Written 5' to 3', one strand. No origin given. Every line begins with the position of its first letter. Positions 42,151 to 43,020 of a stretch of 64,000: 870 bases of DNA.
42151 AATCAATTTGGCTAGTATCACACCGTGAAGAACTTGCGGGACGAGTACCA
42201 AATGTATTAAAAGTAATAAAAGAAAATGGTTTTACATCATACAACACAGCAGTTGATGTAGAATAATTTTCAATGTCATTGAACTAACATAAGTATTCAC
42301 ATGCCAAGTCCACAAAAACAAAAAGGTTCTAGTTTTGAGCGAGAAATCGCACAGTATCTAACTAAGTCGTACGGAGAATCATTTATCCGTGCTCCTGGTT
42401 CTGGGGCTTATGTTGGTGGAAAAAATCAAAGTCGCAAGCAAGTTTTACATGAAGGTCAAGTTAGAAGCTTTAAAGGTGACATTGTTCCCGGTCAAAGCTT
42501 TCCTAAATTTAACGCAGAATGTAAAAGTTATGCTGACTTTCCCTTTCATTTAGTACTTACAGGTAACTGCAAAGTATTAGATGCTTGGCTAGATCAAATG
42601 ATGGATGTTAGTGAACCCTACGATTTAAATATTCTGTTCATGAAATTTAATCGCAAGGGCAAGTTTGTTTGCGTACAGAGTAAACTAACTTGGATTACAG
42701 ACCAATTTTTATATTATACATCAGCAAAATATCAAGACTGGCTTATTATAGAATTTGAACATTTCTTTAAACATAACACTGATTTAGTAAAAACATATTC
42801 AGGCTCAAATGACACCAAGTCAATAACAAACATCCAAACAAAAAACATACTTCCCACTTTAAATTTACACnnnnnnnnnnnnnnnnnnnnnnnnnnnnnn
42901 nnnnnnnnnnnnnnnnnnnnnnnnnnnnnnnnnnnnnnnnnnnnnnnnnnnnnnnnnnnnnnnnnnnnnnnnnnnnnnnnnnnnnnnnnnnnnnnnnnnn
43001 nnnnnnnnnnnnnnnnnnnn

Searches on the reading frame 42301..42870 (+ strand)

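Call 4: search_protein_families(library=pfam, proteins=[window:42301-42870:+], max_evalue=0.1)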
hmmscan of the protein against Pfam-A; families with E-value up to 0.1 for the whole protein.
window:42301-42870:+ (190 aa): 1 family
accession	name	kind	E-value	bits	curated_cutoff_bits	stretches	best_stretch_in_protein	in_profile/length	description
PF24608.2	PDDEXK_15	-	9.4e-25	87.8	27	1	5-159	2-158/164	Phage putative PDDEXK endonuclease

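Call 5: search_protein_families(library=phrogs, proteins=[window:42301-42870:+], max_evalue=0.01)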
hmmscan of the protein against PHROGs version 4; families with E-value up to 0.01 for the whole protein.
window:42301-42870:+ (190 aa): 1 family
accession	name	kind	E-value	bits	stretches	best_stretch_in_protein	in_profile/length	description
phrog_244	-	DNA, RNA and nucleotide metabolism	5.7e-20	73.4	1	1-174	4-166/186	RusA-like Holliday junction resolvase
